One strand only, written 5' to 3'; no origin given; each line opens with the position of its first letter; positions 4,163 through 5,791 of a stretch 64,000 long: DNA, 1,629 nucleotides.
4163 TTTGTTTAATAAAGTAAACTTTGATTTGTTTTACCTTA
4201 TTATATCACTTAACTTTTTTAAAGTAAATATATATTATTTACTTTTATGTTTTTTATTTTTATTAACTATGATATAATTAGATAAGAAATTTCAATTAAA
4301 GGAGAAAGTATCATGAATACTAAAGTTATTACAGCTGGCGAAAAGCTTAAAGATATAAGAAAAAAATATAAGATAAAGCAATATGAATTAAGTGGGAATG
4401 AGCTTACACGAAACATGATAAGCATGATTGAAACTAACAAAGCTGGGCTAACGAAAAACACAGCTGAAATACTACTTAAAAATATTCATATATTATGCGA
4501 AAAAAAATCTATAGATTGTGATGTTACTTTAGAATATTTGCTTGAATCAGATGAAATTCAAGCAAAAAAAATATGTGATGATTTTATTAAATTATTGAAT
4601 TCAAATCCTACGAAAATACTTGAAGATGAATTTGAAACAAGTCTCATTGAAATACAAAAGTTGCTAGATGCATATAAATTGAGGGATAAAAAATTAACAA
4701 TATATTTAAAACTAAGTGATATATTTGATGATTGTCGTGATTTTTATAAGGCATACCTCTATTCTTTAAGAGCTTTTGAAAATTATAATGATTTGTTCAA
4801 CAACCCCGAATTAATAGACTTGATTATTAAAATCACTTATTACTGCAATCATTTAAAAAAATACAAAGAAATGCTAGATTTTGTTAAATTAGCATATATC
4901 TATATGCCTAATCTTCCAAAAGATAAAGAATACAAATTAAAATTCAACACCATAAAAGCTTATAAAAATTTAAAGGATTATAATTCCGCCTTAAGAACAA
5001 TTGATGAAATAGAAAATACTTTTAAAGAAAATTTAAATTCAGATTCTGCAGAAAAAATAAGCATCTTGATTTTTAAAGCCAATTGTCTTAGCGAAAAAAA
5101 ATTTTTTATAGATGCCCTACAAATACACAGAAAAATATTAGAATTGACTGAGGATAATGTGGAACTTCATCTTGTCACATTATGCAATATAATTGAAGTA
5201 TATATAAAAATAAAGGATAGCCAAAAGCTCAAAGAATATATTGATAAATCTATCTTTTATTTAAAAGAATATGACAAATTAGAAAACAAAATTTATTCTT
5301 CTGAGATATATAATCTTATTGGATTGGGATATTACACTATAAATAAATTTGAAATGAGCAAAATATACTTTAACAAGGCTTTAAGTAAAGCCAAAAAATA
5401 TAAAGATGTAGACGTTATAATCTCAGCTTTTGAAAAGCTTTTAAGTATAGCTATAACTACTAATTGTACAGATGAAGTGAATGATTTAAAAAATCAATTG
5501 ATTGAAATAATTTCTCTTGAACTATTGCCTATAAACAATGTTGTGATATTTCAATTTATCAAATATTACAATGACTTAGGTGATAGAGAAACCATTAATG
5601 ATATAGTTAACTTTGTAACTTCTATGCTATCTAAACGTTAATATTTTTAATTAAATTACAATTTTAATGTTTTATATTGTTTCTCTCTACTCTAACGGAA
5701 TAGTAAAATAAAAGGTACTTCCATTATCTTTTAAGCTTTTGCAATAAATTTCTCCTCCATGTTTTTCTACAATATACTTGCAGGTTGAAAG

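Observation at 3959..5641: RNPP/Rgg-like HTH-TPR regulator with a divergent 53-aa signal-peptide ORF: candidate peptide quorum-sensing pair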

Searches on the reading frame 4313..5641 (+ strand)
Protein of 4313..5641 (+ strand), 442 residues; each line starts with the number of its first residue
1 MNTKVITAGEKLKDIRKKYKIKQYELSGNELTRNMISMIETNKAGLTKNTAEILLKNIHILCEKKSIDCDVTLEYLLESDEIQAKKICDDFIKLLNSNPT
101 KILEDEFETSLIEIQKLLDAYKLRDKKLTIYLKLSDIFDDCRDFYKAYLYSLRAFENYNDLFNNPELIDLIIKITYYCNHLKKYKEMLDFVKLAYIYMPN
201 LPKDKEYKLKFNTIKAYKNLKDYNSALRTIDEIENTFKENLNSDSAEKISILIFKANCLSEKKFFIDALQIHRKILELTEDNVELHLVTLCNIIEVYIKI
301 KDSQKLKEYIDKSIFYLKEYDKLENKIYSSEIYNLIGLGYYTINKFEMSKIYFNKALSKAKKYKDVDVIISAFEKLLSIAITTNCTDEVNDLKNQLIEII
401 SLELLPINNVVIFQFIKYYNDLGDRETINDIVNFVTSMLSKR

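Call 3: search_protein_families(library=pfam, proteins=[window:4313-5641:+], max_evalue=0.1)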
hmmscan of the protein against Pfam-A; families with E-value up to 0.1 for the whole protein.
window:4313-5641:+ (442 aa): 5 families
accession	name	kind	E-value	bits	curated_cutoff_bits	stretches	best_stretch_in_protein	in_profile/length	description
PF12844.13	HTH_19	-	0.00019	21.7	30.2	1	9-50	1-43/64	Helix-turn-helix domain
PF13424.12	TPR_12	-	0.001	19.6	30.1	0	217-280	13-76/77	Tetratricopeptide repeat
PF07719.23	TPR_2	-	0.0086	16.6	27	0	331-362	2-33/34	Tetratricopeptide repeat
PF00515.34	TPR_1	-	0.017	15.3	27.8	0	331-359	2-30/34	Tetratricopeptide repeat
PF01381.28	HTH_3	-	0.065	13.7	23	0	12-56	1-46/55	Helix-turn-helix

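Call 4: search_protein_families(library=ncbifam, proteins=[window:4313-5641:+], max_evalue=0.1)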
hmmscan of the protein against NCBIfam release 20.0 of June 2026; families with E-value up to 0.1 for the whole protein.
window:4313-5641:+ (442 aa): 2 families
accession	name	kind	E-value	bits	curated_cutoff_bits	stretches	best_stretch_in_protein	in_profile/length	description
NF007408.0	PRK09943.1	equivalog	0.015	14.9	211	1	1-56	1-57/185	HTH-type transcriptional regulator PuuR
TIGR03830.1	CxxCG_CxxCG_HTH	subfamily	0.027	14.3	61.8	0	7-45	65-104/127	type II TA system antitoxin MqsA family protein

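Call 5: search_solved_structures(query=window:4313-5641:+, max_evalue=10, show_alignments=2)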
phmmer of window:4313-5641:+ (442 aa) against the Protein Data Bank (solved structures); distinct sequences matched with E-value up to 10: 1.
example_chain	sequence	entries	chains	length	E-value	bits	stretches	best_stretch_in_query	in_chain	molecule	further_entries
2xpi_A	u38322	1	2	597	0.52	12.6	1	244-357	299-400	ANAPHASE-PROMOTING COMPLEX SUBUNIT CUT9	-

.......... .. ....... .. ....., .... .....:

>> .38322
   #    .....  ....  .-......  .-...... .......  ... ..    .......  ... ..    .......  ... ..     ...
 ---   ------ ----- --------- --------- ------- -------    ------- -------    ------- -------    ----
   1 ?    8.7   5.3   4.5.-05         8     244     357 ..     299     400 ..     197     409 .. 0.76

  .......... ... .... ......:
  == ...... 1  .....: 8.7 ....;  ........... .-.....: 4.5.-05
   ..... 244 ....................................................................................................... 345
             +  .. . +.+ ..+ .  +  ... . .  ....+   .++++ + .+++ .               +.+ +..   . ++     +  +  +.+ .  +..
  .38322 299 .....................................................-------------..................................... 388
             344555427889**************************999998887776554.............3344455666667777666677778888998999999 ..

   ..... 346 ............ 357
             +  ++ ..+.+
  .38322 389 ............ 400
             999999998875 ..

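Call 6: find_homologous_proteins(query=window:4313-5641:+)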
Query window:4313-5641:+ (442 aa): 32 proteins with E <= 0.001 among 8000 candidates.
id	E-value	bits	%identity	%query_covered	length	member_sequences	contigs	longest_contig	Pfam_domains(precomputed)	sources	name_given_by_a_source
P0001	8.6e-251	850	91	99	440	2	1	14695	-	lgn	-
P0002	8.1e-244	827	88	99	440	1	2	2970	-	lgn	-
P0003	3.6e-237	805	86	100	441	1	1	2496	-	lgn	-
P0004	1.2e-234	797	85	100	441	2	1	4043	PF13424.13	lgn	-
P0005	8.6e-190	649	69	100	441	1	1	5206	-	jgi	jgi:transcriptional regulator with XRE-family HTH domain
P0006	1.7e-188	645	69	99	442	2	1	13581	PF12844.14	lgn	-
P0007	7.3e-186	636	68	100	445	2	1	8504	PF13424.13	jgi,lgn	-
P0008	6.3e-185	633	68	98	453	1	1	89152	PF12844.14,PF13424.13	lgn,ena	-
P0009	1.0e-183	629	69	100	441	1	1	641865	-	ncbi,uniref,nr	ncbi:helix-turn-helix domain-containing protein [Haloimpatiens massiliensis]|uniref:helix-turn-helix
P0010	1.3e-183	629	68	100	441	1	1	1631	-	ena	-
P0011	8.6e-178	610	66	100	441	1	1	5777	-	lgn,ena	-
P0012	1.8e-177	609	66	100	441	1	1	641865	PF13181.13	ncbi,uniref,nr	ncbi:helix-turn-helix domain-containing protein [Haloimpatiens massiliensis]|uniref:helix-turn-helix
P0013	2.8e-176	605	67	100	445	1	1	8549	-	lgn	-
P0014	2.8e-175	601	66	100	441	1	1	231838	-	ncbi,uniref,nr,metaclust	ncbi:helix-turn-helix transcriptional regulator [Clostridium sp. KNHs214]|uniref:helix-turn-helix do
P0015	4.1e-171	588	65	100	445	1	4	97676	-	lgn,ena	-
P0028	8.0e-113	396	46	98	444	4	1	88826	PF00515.35,PF13181.13,PF07719.24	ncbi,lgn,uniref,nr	ncbi:helix-turn-helix domain-containing protein [Clostridium senegalense]|uniref:Helix-turn-helix tr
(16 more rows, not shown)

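Call 7: find_encoding_contigs(protein=P0001, flank=8000, max_places=2)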
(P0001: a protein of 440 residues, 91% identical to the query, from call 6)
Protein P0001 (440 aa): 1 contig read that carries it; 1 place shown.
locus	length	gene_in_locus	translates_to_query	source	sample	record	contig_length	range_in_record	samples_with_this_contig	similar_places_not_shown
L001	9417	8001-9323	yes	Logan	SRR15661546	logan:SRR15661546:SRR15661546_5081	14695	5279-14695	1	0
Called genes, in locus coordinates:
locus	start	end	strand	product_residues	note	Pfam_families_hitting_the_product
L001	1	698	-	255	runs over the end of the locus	PF00106:adh_short, PF01370:Epimerase (faint), PF08659:KR, PF13561:adh_short_C2, PF16363:GDP_Man_Dehyd (faint)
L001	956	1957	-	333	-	PF04055:Radical_SAM, PF13353:Fer4_12 (weak), PF13186:SPASM (weak)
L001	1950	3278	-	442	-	PF13353:Fer4_12, PF04055:Radical_SAM, PF13186:SPASM (weak)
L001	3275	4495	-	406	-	PF04055:Radical_SAM, PF13353:Fer4_12 (weak), PF13186:SPASM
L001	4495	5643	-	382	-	-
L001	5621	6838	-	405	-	PF07690:MFS_1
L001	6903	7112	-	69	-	-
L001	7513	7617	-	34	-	-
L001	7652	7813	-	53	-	-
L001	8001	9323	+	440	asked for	-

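Call 8: find_encoding_contigs(protein=P0009, flank=8000, max_places=2)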
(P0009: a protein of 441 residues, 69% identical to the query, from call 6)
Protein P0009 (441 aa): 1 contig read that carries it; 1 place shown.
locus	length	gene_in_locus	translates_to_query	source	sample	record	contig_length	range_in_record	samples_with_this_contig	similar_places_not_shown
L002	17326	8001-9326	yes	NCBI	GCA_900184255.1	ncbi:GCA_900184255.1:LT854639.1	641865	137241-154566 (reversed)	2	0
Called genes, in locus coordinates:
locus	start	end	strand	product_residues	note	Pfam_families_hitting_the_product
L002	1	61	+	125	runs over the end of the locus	PF01042:Ribonuc_L-PSP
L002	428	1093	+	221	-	PF08348:PAS_6, PF13309:HTH_22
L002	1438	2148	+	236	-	PF00072:Response_reg, PF00486:Trans_reg_C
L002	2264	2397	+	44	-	PF12728:HTH_17 (weak), PF13411:MerR_1, PF00376:MerR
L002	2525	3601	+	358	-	PF01385:OrfB_IS605, PF07282:Cas12f1-like_TNB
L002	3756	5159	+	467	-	PF01554:MatE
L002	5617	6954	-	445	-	PF05977:MFS_3, PF07690:MFS_1, PF13347:MFS_2 (faint)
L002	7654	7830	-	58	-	-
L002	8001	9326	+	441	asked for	-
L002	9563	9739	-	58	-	-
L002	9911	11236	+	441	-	PF13181:TPR_8 (faint)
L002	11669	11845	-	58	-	-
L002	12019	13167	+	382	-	-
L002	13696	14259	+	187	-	PF04542:Sigma70_r2, PF08281:Sigma70_r4_2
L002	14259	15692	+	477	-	PF13786:DUF4179, PF18705:DUF5643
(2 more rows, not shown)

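Call 9: find_encoding_contigs(protein=P0012, flank=8000, max_places=2)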
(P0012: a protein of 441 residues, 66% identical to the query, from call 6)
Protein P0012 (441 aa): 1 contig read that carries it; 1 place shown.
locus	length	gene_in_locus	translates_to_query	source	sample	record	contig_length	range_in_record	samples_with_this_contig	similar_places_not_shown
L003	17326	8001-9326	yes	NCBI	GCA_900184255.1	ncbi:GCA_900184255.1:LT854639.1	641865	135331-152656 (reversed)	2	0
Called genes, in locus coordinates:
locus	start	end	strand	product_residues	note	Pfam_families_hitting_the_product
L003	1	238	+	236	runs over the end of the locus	PF00072:Response_reg, PF00486:Trans_reg_C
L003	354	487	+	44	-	PF12728:HTH_17 (weak), PF13411:MerR_1, PF00376:MerR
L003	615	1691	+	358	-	PF01385:OrfB_IS605, PF07282:Cas12f1-like_TNB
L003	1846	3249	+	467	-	PF01554:MatE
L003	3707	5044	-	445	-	PF05977:MFS_3, PF07690:MFS_1, PF13347:MFS_2 (faint)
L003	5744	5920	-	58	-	-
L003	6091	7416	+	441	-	-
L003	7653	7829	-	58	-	-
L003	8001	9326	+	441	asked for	PF13181:TPR_8 (faint)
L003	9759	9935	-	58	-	-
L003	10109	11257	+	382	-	-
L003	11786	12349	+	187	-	PF04542:Sigma70_r2, PF08281:Sigma70_r4_2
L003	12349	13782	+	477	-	PF13786:DUF4179, PF18705:DUF5643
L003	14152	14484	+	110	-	PF01289:Thiol_cytolysin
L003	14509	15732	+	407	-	PF01289:Thiol_cytolysin, PF17440:Thiol_cytolys_C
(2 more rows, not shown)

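Call 18: find_related_loci(query=A1, collection=genome_contigs, flank=7000)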
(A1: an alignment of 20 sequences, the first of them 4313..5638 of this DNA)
Query A1 (442 aa) in genome_contigs; peptide patterns used: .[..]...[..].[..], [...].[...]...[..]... (x = any residue, [..] = any of these).
132 stretches matched a pattern; 13 encode a relative of the query (tblastn E <= 1e-3); 12 distinct loci.
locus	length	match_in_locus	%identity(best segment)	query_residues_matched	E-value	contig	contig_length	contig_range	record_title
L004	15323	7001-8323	66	1-441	0e+0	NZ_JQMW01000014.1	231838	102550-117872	Clostridium sp. KNHs214 CC89DRAFT_scf7180000000031_quiver.9_C, whole genome shotgun sequence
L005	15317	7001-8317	60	1-439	8e-167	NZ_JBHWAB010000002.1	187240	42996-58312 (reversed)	Haloimpatiens sp. FM7330 plasmid unnamed1, whole genome shotgun sequence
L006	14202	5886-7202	53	1-439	6e-141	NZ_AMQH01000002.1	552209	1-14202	Clostridium tunisiense TJ C661contig2, whole genome shotgun sequence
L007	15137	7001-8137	30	6-389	2e-40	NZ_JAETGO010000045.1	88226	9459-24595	Sporosalibacterium faouarense strain SOL3f37 447, whole genome shotgun sequence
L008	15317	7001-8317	29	1-440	2e-39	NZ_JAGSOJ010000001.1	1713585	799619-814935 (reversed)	Oceanirhabdus seepicola strain ZWT Scaffold1, whole genome shotgun sequence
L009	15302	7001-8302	28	1-440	3e-38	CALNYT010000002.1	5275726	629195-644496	MAG: uncultured Clostridiaceae bacterium isolate LOGT_bin.0076 genome assembly, contig: contig_6810, whole genome shotgu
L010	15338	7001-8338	30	1-440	1e-37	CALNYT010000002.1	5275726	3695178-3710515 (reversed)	MAG: uncultured Clostridiaceae bacterium isolate LOGT_bin.0076 genome assembly, contig: contig_6810, whole genome shotgu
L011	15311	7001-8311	27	5-438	5e-35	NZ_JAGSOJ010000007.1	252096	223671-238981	Oceanirhabdus seepicola strain ZWT Scaffold7, whole genome shotgun sequence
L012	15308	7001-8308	28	1-440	7e-35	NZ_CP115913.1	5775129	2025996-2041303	Oceanirhabdus sp. W0125-5 chromosome, complete genome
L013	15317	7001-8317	29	1-440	2e-34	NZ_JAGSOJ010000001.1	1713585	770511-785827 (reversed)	Oceanirhabdus seepicola strain ZWT Scaffold1, whole genome shotgun sequence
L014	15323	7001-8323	27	5-442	3e-33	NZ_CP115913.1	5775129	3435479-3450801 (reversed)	Oceanirhabdus sp. W0125-5 chromosome, complete genome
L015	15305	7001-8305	27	1-440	5e-28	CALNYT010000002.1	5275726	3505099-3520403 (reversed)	MAG: uncultured Clostridiaceae bacterium isolate LOGT_bin.0076 genome assembly, contig: contig_6810, whole genome shotgu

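Call 29: predict_structure(alignment_id=A1)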
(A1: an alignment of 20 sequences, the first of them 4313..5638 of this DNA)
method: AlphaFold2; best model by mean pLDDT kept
length: 442 residues; sequences in the alignment: 20
mean_pLDDT: 92.7   pTM: 0.79
mean pLDDT of the five models: 92.7, 92.1, 92.0, 91.8, 91.7
residues with pLDDT >= 90: 344; 70-90: 96; 50-70: 2; < 50: 0
segments of 3 or more residues with pLDDT < 50: none
pLDDT, mean of each block of 10 residues (from residue 1): 85 92 89 90 87 94 91 89 93 88 81 93 94 94 93 94 95 96 97 96 95 97 98 94 89 97 97 95 94 97 97 95 90 97 97 96 91 96 92 92 85 92 93 87 60
secondary structure, 60 per line:
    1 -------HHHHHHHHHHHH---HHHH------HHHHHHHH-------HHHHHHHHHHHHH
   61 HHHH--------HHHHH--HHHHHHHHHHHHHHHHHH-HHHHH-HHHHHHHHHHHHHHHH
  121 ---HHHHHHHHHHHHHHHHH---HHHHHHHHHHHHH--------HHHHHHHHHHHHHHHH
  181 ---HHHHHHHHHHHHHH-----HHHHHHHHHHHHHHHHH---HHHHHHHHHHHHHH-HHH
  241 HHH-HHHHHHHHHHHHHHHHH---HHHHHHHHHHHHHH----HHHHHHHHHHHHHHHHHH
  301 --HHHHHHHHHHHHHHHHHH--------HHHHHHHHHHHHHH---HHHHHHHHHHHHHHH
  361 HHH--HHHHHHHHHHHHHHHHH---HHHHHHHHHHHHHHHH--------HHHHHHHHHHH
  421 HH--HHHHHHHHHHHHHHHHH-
elements in order: H8-19 H23-26 H33-40 H48-64 H73-77 H80-97 H99-103 H105-120 H124-140 H144-156 H165-180 H184-197 H203-219 H223-236 H238-243 H245-261 H265-278 H283-300 H303-320 H329-342 H346-363 H366-382 H386-401 H410-422 H425-441

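Call 31: fold_search(model_id=the predicted structure, library=pdb)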
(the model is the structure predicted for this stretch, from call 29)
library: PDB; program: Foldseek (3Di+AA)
matches with E <= 10: 1575; with E <= 0.001: 127
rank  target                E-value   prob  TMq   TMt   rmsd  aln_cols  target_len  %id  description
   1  8chy                  1.4e-06  1.00  0.33  0.50  10.0       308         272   17  Crystal structure of an 8-repeat consensus TPR superhelix with Zinc. (released 2024-02-21)
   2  5dse_A                6.1e-06  1.00  0.50  0.42  16.6       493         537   13  Crystal Structure of the TTC7B/Hyccin Complex (released 2015-12-02)
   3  5dse_C                9.9e-06  1.00  0.48  0.32  15.9       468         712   13  Crystal Structure of the TTC7B/Hyccin Complex (released 2015-12-02)
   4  9qhc_A                1.4e-05  1.00  0.36  0.52  12.9       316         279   16  Crystal structure of 8-repeat CTPR protein with eliminated coordination sites (released 2025-10-22)
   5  6eou                  1.5e-05  1.00  0.36  0.45  13.7       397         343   13  O-GlcNAc transferase TPR domain with the intellectual disability associated mutation L254F (released 2018-05-09)
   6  3sf4_A                1.6e-05  1.00  0.44  0.52   9.8       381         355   12  Crystal structure of the complex between the conserved cell polarity proteins Inscuteable and LGN (released 2011-11-23)
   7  9hvq_Q                2.4e-05  1.00  0.40  0.23  21.7       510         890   13  Structure of the transcribing Pol II-DSIF-PAF-SPT6-RECQL5 complex (released 2025-07-16)
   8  6hc2_E                2.5e-05  1.00  0.46  0.53   8.8       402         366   12  Crystal structure of NuMA/LGN hetero-hexamers (released 2019-05-29)
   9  9rtt_Q                2.5e-05  1.00  0.33  0.19  22.7       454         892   13  Activated Elongation Complex with IWS1 and ELOF1 (released 2025-09-03)
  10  3sf4_B                2.9e-05  1.00  0.44  0.53   9.5       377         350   12  Crystal structure of the complex between the conserved cell polarity proteins Inscuteable and LGN (released 2011-11-23)
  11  6hc2_A                3.1e-05  1.00  0.37  0.43  13.0       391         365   12  Crystal structure of NuMA/LGN hetero-hexamers (released 2019-05-29)
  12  6hc2_S                3.1e-05  1.00  0.35  0.40  18.1       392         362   12  Crystal structure of NuMA/LGN hetero-hexamers (released 2019-05-29)
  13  6hc2_C                3.4e-05  1.00  0.31  0.35  15.3       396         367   12  Crystal structure of NuMA/LGN hetero-hexamers (released 2019-05-29)
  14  3sf4_C                3.5e-05  1.00  0.41  0.49   8.6       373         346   14  Crystal structure of the complex between the conserved cell polarity proteins Inscuteable and LGN (released 2011-11-23)
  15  4a1s_A                3.8e-05  1.00  0.31  0.38  18.3       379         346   11  Crystallographic structure of the Pins:Insc complex (released 2012-03-28)
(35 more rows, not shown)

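Call 42: search_solved_structures(query=A1, max_evalue=10)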
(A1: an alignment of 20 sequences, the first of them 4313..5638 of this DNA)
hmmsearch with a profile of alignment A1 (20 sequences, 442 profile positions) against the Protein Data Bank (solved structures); distinct sequences matched with E-value up to 10: 84 (the best 60 are shown).
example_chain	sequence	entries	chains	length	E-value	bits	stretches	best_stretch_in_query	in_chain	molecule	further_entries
8bu0_A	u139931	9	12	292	9.8e-11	44.3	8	329-358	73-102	Consensus tetratricopeptide repeat protein | Crystal structure of an 8-repeat consensus TPR superhelix with Zinc. | Monomer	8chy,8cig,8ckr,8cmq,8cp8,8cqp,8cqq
5dbk_A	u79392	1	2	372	7.2e-10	41.5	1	81-368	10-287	Transcriptional regulator/TPR domain protein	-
4gpk_A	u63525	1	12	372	2.9e-09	39.5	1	81-367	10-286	NprR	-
9qhb_A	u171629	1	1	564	3.1e-09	39.4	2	329-359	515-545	Engineered tetratricopeptide repeat protein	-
7obi_A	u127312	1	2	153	1.4e-07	34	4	131-161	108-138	CTPR-rv4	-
9qhc_A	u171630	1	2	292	6.9e-07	31.7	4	330-358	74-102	Engineered tetratricopeptide repeat protein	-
8ch0_A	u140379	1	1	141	1e-06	31.1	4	329-358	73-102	Consensus tetratricopeptide repeat protein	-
9gzg_A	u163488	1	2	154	1.8e-06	30.3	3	128-156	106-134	Engineered CTPR protein with glutamic acids for conductivity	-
2fo7_A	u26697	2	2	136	2.4e-06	29.9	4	330-359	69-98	SYNTHETIC CONSENSUS TPR PROTEIN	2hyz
3ro2_A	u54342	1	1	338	2.8e-06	29.7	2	326-369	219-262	G-protein-signaling modulator 2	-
4g2v_A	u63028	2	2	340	2.9e-06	29.6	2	326-369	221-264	G-protein-signaling modulator 2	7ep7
5a6c_A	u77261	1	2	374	4.7e-06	28.9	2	326-369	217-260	G-PROTEIN-SIGNALING MODULATOR 2, AFADIN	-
6hc2_A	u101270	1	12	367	4.7e-06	28.9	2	326-369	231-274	G-protein-signaling modulator 2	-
3sf4_A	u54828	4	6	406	6.8e-06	28.4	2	326-369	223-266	G-protein-signaling modulator 2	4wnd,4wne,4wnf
4wng_A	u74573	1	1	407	6.9e-06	28.4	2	326-369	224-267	G-protein-signaling modulator 2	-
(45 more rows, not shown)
